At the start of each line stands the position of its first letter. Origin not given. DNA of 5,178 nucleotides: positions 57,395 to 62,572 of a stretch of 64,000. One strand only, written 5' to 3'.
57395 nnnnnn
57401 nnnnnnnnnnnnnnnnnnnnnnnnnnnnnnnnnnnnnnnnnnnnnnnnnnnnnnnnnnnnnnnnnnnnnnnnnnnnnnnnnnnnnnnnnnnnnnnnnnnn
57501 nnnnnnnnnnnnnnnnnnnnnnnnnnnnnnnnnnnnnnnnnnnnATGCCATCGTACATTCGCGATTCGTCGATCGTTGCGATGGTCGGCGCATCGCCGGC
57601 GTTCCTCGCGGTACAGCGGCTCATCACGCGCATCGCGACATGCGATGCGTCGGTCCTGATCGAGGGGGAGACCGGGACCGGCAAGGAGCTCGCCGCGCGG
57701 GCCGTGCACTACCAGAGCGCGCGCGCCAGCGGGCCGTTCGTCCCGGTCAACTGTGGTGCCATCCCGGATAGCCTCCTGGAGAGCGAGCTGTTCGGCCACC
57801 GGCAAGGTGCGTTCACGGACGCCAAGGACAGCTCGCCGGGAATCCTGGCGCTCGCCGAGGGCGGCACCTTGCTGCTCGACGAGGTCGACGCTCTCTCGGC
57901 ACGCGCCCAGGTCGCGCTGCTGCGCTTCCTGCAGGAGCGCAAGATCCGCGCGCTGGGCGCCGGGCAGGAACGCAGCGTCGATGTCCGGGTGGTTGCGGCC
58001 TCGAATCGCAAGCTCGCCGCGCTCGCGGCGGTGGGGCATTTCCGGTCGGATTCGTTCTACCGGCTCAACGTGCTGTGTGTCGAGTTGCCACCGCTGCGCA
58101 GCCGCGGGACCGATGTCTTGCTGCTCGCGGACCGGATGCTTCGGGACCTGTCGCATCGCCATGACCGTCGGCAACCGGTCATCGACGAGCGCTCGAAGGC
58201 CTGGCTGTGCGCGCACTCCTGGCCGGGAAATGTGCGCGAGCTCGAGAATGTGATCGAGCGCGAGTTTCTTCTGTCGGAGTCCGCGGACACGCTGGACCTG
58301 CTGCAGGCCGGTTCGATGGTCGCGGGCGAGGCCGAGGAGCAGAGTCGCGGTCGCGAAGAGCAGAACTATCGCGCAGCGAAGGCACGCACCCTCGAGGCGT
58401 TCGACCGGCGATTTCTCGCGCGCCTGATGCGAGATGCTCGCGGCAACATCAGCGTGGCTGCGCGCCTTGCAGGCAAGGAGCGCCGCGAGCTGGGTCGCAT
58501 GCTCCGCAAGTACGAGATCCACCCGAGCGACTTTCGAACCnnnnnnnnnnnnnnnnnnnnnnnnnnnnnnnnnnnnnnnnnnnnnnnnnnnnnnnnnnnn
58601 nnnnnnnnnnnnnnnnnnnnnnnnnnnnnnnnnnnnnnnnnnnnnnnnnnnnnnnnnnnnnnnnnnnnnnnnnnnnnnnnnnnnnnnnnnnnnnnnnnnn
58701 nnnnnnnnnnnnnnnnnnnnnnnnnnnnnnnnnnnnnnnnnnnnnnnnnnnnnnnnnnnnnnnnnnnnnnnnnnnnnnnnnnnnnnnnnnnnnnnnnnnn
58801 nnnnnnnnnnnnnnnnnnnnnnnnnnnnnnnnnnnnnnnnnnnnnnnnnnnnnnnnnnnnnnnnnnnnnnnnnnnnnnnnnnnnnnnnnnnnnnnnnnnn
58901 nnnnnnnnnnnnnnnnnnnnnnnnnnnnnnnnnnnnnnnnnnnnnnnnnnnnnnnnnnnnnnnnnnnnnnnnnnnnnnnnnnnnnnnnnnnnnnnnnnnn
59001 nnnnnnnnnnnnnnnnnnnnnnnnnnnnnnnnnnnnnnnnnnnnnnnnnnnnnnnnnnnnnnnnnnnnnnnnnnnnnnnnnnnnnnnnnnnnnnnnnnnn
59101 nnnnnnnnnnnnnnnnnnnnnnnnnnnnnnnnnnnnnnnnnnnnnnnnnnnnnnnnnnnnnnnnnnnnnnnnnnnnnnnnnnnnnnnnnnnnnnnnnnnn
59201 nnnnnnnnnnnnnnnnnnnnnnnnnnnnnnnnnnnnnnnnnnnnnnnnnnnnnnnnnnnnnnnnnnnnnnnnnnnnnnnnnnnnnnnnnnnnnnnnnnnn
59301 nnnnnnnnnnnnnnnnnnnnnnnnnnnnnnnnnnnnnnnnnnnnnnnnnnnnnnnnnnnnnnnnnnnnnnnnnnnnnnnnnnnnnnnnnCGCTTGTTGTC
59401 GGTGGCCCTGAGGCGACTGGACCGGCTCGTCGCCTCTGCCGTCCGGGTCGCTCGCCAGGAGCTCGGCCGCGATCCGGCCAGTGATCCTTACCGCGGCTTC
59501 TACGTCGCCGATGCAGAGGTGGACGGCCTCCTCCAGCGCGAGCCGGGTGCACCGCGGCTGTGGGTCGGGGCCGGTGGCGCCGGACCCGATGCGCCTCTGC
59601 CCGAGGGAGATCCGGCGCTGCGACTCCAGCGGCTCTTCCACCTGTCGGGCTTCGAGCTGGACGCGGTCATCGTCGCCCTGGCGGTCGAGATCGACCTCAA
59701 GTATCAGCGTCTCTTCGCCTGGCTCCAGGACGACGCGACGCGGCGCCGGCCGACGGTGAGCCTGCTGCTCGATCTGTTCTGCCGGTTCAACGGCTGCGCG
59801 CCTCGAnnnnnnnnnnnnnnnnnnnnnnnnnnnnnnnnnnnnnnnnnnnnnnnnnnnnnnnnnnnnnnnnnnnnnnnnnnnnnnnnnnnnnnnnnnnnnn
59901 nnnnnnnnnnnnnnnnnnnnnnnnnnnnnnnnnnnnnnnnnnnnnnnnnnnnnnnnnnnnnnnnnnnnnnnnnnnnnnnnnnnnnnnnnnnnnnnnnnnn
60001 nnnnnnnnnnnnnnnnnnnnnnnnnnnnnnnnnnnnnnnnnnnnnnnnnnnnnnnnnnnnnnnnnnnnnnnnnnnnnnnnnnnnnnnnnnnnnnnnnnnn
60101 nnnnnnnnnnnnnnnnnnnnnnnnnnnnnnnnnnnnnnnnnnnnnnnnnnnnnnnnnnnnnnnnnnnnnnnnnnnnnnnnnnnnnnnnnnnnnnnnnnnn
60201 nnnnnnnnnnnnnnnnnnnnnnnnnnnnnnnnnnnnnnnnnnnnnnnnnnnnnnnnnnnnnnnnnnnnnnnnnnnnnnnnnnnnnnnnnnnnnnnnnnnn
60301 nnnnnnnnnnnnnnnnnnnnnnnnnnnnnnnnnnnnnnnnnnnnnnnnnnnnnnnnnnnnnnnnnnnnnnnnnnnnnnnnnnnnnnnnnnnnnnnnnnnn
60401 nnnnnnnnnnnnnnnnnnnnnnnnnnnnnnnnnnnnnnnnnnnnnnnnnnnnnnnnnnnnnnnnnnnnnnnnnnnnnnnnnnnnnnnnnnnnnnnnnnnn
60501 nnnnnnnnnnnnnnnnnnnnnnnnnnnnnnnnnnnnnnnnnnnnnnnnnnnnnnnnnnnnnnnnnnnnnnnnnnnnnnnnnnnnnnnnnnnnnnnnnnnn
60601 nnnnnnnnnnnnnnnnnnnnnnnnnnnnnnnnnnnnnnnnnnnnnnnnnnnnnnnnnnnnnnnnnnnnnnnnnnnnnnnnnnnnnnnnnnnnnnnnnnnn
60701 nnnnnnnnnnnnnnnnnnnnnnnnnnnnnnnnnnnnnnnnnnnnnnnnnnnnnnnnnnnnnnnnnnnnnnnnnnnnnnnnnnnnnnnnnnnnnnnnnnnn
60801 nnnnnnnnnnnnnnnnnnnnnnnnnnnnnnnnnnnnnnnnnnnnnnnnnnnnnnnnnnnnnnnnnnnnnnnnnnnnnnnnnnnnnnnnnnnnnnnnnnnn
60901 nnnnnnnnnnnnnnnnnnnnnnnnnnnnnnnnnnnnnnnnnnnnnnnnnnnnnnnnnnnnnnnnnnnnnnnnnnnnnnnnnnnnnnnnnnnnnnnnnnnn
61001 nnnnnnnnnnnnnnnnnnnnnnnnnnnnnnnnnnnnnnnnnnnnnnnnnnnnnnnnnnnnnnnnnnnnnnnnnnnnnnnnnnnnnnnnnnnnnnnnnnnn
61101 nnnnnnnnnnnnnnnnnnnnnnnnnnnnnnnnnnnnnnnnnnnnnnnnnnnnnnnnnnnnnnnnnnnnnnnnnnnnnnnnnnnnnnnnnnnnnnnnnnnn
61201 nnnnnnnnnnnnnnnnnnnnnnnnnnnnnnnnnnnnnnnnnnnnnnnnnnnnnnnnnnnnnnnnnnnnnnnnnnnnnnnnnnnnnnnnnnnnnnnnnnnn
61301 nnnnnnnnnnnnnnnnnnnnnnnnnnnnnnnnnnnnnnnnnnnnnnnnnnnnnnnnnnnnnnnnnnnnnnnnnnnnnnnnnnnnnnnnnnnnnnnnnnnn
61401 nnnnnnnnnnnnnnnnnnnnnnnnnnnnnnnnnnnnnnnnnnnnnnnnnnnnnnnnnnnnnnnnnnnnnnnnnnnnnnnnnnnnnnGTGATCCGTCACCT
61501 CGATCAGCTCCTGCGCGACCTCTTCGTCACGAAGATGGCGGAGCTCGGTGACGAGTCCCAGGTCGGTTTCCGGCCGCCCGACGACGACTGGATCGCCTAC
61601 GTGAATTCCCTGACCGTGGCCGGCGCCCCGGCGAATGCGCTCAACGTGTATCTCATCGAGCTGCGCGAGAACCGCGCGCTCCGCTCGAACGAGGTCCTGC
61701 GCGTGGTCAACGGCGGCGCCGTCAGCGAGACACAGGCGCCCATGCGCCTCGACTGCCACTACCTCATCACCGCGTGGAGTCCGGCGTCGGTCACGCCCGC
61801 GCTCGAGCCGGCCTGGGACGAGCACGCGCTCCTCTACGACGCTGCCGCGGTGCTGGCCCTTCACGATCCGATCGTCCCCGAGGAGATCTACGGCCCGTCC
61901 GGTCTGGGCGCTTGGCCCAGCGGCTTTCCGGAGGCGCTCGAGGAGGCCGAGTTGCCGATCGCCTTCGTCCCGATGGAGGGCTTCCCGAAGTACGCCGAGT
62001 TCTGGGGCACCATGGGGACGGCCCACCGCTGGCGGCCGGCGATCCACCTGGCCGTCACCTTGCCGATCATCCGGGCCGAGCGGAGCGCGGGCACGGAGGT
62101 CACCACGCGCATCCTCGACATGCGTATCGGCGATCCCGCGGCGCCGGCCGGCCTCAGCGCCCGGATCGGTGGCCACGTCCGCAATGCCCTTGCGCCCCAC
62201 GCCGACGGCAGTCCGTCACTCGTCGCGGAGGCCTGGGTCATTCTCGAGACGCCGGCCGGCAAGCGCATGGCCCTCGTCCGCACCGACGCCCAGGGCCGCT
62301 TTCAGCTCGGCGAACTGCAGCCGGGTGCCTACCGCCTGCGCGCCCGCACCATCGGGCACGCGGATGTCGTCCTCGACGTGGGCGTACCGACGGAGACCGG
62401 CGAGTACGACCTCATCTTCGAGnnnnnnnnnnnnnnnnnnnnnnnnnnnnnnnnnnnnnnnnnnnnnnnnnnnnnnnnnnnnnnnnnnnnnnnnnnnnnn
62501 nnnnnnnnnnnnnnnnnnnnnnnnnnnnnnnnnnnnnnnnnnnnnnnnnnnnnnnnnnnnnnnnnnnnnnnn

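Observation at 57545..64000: Start of a phage-tail-like extracellular contractile injection system (eCIS) locus, apparently under sigma-54 control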

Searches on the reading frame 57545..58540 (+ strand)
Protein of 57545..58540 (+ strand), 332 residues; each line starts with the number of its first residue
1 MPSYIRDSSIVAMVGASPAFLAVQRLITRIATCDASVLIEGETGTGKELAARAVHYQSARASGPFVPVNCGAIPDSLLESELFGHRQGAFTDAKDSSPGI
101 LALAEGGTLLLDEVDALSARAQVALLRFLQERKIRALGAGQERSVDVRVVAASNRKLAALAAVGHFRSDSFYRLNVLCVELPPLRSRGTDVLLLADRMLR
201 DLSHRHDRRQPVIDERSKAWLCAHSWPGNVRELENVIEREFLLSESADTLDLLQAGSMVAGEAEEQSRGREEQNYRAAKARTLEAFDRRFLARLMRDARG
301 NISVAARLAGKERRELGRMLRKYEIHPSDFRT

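Call 6: search_protein_families(library=pfam, proteins=[window:57545-58540:+], max_evalue=0.01)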
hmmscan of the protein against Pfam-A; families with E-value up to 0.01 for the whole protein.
window:57545-58540:+ (332 aa): 8 families
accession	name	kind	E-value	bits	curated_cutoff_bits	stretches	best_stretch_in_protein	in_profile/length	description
PF00158.32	Sigma54_activat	-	2.1e-60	203.7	20.2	1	13-179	1-167/168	Sigma-54 interaction domain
PF14532.12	Sigma54_activ_2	-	1.4e-18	67.9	25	1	14-184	1-138/138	Sigma-54 interaction domain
PF25601.1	AAA_lid_14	-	2.2e-16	59.9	27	1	185-247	1-63/87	AAA+ ATPase lid domain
PF07728.20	AAA_5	-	7.2e-08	33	22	1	37-155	2-123/139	AAA domain (dynein-related subfamily)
PF00004.35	AAA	-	1.3e-05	26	21.2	1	37-156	1-111/131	ATPase family associated with various cellular activities (AAA)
PF07726.17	AAA_3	-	0.003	17.9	27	1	37-154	2-111/131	ATPase family associated with various cellular activities (AAA)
PF01078.27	Mg_chelatase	-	0.0033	17.3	20.3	0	95-154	96-157/207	Magnesium chelatase, subunit ChlI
PF02954.25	HTH_8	-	0.0066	16.6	22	0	282-323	1-42/42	Bacterial regulatory protein, Fis family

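Call 15: find_encoding_contigs(protein=window:57545-58540:+, flank=10000, max_places=6)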
Protein window:57545-58540:+ (332 aa): no gene with exactly this product is on record in the collection.

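Call 29: find_related_loci(query=window:57545-58540:+, collection=metagenome_contigs, flank=10000)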
Query window:57545-58540:+ (332 aa) in metagenome_contigs; peptide patterns used: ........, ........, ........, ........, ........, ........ (x = any residue, [..] = any of these).
600 stretches matched a pattern (row limit reached: there are more); 577 encode a relative of the query (tblastn E <= 1e-3); the best 80 are kept; 80 distinct loci.
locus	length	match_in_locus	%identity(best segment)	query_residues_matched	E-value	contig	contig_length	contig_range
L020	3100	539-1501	63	11-332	3e-129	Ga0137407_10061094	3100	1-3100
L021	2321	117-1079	62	11-332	3e-128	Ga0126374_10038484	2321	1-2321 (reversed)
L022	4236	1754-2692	53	12-322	2e-102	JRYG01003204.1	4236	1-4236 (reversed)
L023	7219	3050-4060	52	2-325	3e-101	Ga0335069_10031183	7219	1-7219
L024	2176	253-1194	52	11-322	1e-105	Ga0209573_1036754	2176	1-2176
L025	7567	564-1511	53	12-322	6e-99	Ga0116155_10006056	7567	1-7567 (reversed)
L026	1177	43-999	49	12-330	3e-106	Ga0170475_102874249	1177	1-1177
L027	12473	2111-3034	52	13-325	3e-97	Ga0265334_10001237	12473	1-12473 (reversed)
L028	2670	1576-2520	53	10-332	5e-100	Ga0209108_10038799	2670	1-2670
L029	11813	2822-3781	50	8-325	7e-93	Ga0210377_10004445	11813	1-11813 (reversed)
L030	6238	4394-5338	49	11-323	1e-92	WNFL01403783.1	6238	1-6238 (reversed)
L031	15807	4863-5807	52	9-328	3e-92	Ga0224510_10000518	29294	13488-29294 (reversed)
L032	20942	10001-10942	50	13-325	2e-92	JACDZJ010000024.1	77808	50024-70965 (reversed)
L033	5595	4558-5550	48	4-331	8e-92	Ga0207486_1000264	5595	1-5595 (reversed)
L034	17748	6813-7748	50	12-328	5e-91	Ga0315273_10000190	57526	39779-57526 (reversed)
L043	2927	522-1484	44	6-331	9e-83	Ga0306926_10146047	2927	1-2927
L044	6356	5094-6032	47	11-330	5e-80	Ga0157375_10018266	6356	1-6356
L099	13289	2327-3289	39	13-332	4e-67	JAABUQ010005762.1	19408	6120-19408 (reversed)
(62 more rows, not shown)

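Call 71: search_protein_families(library=ncbifam, proteins=[window:57545-58540:+], max_evalue=0.001)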
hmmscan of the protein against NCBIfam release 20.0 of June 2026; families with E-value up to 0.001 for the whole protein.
window:57545-58540:+ (332 aa): 25 families
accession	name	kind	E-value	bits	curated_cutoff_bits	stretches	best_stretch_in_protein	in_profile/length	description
NF003451.0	PRK05022.1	equivalog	1.8e-86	290.9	476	1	11-325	190-510/512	nitric oxide reductase transcriptional regulator NorR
NF008469.0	PRK11361.1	equivalog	1.2e-84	284.7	714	1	13-329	145-460/461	acetoacetate metabolism transcriptional regulator AtoC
TIGR02915.1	PEP_resp_reg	equivalog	1.8e-82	277.6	502.6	1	7-325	135-444/445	PEP-CTERM-box response regulator transcription factor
TIGR01817.1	nifA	equivalog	1.1e-79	268.6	528.85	1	11-248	196-432/534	nif-specific transcriptional activator NifA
NF050807.1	TransRegFlbDCaul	equivalog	5.1e-78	262.9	750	1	12-324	119-439/454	sigma-54-dependent transcriptional regulator FlbD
NF041552.1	TF_PrdR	equivalog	5.6e-78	262.7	795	1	9-323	265-576/577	sigma-54 dependent transcriptional regulator PrdR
NF011695.0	PRK15115.1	equivalog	1.5e-77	261.3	763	1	12-331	136-444/445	two-component system response regulator GlrR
NF041906.1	V4R_TF_MobR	exception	3.5e-77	260.1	999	1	7-323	228-544/544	phenol degradation transcriptional regulator MobR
NF038308.1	RNA_repair_RtcR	equivalog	5.3e-76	256.5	650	1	14-324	183-517/530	RNA repair transcriptional activator RtcR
TIGR01818.1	ntrC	equivalog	1.4e-74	251.6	558.6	1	9-295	132-419/463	nitrogen regulation protein NR(I)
TIGR02329.1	propionate_PrpR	equivalog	2.2e-71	241.1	499.2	1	10-321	211-525/526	propionate catabolism operon regulatory protein PrpR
NF011953.0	PRK15424.1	equivalog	1.7e-69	234.9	703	1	9-322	217-533/538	propionate catabolism operon regulatory protein PrpR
NF007689.0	PRK10365.1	equivalog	4.4e-68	230.1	760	1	9-243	137-371/441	sigma-54-dependent response regulator transcription factor ZraR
TIGR02974.1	phageshock_pspF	equivalog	5.5e-68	229.7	443.55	1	13-261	1-251/336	phage shock protein operon transcriptional activator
NF051870.1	NAssimRespRegNtrX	equivalog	5.5e-67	226.6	600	1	11-322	139-449/452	nitrogen assimilation response regulator NtrX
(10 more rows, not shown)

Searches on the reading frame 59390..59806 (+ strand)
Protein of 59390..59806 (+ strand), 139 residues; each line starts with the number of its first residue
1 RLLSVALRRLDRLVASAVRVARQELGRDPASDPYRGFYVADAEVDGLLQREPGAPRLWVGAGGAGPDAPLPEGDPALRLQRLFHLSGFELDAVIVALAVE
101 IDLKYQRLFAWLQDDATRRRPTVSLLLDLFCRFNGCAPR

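Call 6: search_protein_families(library=pfam, proteins=[window:59390-59806:+], max_evalue=0.01)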
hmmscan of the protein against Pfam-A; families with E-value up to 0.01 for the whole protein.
window:59390-59806:+ (139 aa): 1 family
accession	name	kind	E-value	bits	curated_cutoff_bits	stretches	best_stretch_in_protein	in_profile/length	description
PF22977.2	WHD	-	3.9e-19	69.6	27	1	77-132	99-155/221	Winged helix domain, variant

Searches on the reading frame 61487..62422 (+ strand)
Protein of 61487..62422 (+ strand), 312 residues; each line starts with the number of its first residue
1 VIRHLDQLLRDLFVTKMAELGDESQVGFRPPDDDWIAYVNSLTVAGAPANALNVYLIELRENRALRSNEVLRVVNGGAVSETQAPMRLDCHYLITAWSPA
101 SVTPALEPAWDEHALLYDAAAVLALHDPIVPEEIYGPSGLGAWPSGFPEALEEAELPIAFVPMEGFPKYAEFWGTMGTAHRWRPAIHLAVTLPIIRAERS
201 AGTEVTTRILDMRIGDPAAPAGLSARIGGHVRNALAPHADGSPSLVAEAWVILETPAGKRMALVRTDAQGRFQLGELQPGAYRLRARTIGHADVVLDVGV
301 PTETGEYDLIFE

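Call 6: search_protein_families(library=pfam, proteins=[window:61487-62422:+], max_evalue=0.01)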
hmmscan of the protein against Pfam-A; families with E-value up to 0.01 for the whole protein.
window:61487-62422:+ (312 aa): 3 families
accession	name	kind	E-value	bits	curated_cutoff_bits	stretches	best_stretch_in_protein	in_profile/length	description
PF14065.11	Pvc16_N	-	8.2e-25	88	27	1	5-202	2-173/180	Pvc16 N-terminal domain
PF13620.12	CarboxypepD_reg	-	1.3e-07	32.2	32.3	1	245-300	13-69/82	Carboxypeptidase regulatory-like domain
PF13715.12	CarbopepD_reg_2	-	0.0036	17.7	32.2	1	265-302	29-66/88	CarboxypepD_reg-like domain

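Call 7: find_encoding_contigs(protein=window:61487-62422:+, flank=10000, max_places=6)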
Protein seq(312 aa) (312 aa): no gene with exactly this product is on record in the collection.

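Call 8: find_related_loci(query=window:61487-62422:+, collection=genome_contigs, flank=10000)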
Query window:61487-62422:+ (312 aa) in genome_contigs; peptide patterns used: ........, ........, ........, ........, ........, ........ (x = any residue, [..] = any of these).
164 stretches matched a pattern; 19 encode a relative of the query (tblastn E <= 1e-3); 19 distinct loci.
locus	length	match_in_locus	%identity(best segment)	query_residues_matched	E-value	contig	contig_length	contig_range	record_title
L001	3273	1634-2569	79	1-312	3e-175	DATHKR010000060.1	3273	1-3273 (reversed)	MAG TPA_asm: Kofleriaceae bacterium isolate SMAG_U12585 k141_467202, whole genome shotgun sequence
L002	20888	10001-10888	47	1-312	2e-79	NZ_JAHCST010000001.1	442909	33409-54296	Acrocarpospora catenulata strain H8750 NODE_1, whole genome shotgun sequence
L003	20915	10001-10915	46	1-311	4e-78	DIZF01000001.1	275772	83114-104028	MAG TPA_asm: Ramlibacter tataouinensis isolate UBA6035 UBA6035_contig_45, whole genome shotgun sequence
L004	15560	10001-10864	48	1-309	2e-76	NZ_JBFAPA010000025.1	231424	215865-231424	Actinocrispum sp. NPDC049592 NPDC049592_49_C7.ctg-0025, whole genome shotgun sequence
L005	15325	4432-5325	46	1-311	4e-76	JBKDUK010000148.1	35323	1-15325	MAG: Planctomycetaceae bacterium isolate samp_4355_maxbin_574 samp_4355_425257, whole genome shotgun sequence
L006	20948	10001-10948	45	1-312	4e-76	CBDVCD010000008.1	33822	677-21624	MAG TPA_asm: uncultured Gammaproteobacteria bacterium isolate SRR22302365_binner13_Refined_117 genome assembly, contig:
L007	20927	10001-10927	46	1-311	1e-73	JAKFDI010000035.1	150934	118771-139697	MAG: Rhizobacter sp. isolate LC043 contig-124_42, whole genome shotgun sequence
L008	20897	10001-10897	46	1-312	2e-73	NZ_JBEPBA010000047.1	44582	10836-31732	Streptomyces sp. NPDC001137 NPDC001137_3_G5.ctg-0047, whole genome shotgun sequence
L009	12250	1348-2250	45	1-311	1e-72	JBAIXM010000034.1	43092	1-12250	MAG: Bryobacterales bacterium isolate bin_216_1 c_000019752916, whole genome shotgun sequence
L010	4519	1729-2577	47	15-309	1e-72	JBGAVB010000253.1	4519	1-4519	MAG: Anaerolineae bacterium isolate MAG_MBR_AS.85 MBRAS-85_NODE_253_length_4519_cov_2.937190, whole genome shotgun seque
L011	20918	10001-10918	44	1-311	3e-71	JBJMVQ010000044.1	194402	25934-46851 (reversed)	MAG: Sulfurifustis sp. isolate 12C18O_168h_50_P09_coass_bin_11 k141_281149, whole genome shotgun sequence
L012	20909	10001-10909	46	1-311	5e-71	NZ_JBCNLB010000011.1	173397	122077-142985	MAG: Duganella sp. isolate SMAGNO38 Contig11, whole genome shotgun sequence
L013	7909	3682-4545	46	10-309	5e-71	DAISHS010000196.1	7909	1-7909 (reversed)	MAG TPA_asm: Chloroflexota bacterium isolate CTOTU1896 NODE_999_length_7909_cov_6.268271, whole genome shotgun sequence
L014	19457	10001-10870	43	1-311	1e-70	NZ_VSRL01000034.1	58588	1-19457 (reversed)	Lentzea indica strain PSKA42 NODE_34_length_58588_cov_18.550651, whole genome shotgun sequence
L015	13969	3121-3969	46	15-309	7e-71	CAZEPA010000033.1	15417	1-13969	MAG TPA_asm: uncultured Anaerolineae bacterium isolate binchicken_co27_224 genome assembly, contig: NODE_6791_length_154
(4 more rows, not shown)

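Call 46: search_solved_structures(query=window:61487-62422:+, max_evalue=0.01)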
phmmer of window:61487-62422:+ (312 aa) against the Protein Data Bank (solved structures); distinct sequences matched with E-value up to 0.01: 1.
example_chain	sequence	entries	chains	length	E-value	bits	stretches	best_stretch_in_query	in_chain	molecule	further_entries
6rap_E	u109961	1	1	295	0.0033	20.2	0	50-206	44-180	Afp16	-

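Call 71: search_protein_families(library=ncbifam, proteins=[window:61487-62422:+], max_evalue=0.001)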
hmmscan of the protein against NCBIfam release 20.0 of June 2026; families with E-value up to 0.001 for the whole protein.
window:61487-62422:+ (312 aa): 0 families

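Call 73: search_protein_families(library=pfam, proteins=[L003:10934-12964:+, L003:846-2261:+], max_evalue=0.001)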
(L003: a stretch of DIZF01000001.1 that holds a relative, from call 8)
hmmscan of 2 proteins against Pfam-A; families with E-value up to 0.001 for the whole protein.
L003:10934-12964:+ (677 aa): 2 families
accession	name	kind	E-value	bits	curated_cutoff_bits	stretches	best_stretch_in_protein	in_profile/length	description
PF04984.19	Phage_sheath_1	-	4.4e-16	59.6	31.4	1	386-559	4-168/168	Phage tail sheath protein subtilisin-like domain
PF17482.7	Phage_sheath_1C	-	5.2e-13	49.4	26.9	1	561-665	2-101/104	Phage tail sheath C-terminal domain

L003:846-2261:+ (472 aa): 6 families
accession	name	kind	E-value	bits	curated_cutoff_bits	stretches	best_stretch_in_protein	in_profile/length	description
PF00158.32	Sigma54_activat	-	1.2e-62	211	20.2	1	156-321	2-167/168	Sigma-54 interaction domain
PF25601.1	AAA_lid_14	-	7.6e-20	71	27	1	327-398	1-72/87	AAA+ ATPase lid domain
PF14532.12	Sigma54_activ_2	-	7.7e-20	72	25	1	156-326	1-138/138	Sigma-54 interaction domain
PF07728.20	AAA_5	-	2.3e-08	34.6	22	1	178-297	1-123/139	AAA domain (dynein-related subfamily)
PF00004.35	AAA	-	0.00018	22.4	21.2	1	179-297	1-110/131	ATPase family associated with various cellular activities (AAA)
PF02954.25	HTH_8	-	0.0003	20.9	22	1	422-452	5-35/42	Bacterial regulatory protein, Fis family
